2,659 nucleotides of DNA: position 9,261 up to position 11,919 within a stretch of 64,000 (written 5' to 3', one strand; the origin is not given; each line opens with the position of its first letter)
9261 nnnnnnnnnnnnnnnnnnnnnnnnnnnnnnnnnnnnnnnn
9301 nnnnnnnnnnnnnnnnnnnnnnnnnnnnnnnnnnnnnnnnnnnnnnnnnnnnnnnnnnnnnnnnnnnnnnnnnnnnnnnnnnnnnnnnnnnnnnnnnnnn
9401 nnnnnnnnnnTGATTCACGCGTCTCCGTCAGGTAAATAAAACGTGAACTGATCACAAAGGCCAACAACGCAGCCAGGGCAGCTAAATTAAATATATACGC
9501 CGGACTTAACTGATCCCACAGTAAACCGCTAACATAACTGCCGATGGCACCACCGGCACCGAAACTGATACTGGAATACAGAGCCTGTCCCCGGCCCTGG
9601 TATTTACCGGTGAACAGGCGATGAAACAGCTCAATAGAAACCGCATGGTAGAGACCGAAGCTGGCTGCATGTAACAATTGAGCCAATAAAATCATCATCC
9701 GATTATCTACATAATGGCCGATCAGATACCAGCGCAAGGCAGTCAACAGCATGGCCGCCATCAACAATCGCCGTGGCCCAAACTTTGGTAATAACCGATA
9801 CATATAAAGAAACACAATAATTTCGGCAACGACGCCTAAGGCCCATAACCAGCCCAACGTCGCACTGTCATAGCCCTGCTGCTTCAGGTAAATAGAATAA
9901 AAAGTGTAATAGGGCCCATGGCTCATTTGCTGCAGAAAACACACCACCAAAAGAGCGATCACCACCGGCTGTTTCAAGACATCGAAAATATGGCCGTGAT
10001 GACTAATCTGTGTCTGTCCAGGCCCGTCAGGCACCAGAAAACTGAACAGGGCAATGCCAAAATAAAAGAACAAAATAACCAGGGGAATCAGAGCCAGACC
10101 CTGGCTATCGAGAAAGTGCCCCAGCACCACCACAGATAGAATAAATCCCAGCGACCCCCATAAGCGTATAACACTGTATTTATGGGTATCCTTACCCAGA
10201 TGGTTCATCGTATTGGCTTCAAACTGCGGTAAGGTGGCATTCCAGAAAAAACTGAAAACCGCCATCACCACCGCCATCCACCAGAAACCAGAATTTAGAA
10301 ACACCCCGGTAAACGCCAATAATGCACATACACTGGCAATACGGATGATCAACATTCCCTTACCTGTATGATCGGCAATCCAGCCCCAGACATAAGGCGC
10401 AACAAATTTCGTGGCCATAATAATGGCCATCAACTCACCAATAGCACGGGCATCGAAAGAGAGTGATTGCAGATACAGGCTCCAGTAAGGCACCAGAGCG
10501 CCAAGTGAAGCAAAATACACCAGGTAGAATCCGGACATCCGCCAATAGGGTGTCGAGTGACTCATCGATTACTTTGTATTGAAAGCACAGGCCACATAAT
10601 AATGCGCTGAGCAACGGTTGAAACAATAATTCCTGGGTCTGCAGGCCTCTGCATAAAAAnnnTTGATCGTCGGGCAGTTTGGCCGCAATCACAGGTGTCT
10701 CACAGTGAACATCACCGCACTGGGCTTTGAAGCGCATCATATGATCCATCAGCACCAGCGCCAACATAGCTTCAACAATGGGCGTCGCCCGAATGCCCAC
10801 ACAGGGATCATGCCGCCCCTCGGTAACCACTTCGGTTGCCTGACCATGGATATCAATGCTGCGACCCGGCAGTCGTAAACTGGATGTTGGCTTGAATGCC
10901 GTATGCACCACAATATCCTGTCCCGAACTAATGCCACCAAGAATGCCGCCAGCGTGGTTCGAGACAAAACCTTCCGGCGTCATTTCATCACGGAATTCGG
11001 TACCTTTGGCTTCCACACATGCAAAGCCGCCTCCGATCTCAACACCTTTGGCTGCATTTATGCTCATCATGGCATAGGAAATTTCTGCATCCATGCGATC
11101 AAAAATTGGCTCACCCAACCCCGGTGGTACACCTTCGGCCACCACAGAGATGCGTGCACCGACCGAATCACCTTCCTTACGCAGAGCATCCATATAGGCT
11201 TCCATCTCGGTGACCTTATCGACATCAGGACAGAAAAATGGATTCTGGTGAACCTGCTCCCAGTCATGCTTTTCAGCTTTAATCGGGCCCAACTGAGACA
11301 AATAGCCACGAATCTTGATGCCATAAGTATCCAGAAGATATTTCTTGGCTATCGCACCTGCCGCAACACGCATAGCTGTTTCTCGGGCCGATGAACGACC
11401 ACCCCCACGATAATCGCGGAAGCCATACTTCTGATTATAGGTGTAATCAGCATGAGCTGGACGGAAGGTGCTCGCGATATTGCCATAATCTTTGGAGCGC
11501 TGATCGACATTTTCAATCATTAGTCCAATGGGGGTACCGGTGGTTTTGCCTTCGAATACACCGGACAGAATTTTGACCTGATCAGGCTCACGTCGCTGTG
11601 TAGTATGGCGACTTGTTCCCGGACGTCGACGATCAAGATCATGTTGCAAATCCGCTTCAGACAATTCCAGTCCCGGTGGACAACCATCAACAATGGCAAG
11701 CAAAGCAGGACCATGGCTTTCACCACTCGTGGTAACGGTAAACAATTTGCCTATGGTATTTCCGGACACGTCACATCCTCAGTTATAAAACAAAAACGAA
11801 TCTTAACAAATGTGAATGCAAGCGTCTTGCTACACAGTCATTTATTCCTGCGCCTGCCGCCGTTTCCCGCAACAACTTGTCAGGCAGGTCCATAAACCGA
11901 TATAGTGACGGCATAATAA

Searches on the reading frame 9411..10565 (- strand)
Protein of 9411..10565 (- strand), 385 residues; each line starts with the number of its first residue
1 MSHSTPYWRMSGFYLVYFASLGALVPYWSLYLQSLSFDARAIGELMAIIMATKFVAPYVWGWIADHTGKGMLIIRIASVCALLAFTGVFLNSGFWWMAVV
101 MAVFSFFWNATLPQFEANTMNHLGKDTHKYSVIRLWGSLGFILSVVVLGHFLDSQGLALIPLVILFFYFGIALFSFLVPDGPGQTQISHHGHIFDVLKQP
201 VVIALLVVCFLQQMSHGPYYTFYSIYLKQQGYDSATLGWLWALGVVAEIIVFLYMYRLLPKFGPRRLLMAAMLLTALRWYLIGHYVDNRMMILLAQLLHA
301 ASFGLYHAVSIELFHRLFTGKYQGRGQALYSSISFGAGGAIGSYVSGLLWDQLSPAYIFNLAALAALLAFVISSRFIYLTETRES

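Call 56: search_protein_families(library=pfam, proteins=[window:9411-10565:-], max_evalue=0.00001)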
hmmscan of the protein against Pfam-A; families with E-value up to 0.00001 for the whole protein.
window:9411-10565:- (385 aa): 3 families
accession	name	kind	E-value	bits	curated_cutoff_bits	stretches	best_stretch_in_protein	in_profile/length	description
PF12832.13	MFS_1_like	-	6.5e-122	407.6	25.2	1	7-360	1-372/373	MFS_1 like family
PF07690.21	MFS_1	-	6.1e-25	88.3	33.4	2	206-383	2-178/347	Major Facilitator Superfamily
PF03825.22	Nuc_H_symport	-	4.6e-19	69.2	25.9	1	14-368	11-380/400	Nucleoside H+ symporter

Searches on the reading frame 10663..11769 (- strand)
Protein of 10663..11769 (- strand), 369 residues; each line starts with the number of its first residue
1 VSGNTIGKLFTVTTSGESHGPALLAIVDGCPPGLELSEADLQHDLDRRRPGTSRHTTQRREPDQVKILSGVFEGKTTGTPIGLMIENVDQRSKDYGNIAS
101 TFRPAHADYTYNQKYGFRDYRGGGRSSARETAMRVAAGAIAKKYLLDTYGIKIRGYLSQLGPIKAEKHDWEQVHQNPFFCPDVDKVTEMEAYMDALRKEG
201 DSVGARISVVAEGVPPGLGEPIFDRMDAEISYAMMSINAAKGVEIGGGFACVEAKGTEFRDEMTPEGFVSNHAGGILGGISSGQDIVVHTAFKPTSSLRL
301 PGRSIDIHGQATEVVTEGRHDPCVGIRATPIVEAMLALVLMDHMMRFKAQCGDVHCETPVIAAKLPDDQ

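Call 56: search_protein_families(library=pfam, proteins=[window:10663-11769:-], max_evalue=0.00001)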
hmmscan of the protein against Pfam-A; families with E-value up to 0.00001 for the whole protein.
window:10663-11769:- (369 aa): 1 family
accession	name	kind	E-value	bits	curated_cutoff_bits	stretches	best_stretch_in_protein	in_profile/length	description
PF01264.26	Chorismate_synt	-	2.6e-138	460.6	27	1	10-345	1-327/327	Chorismate synthase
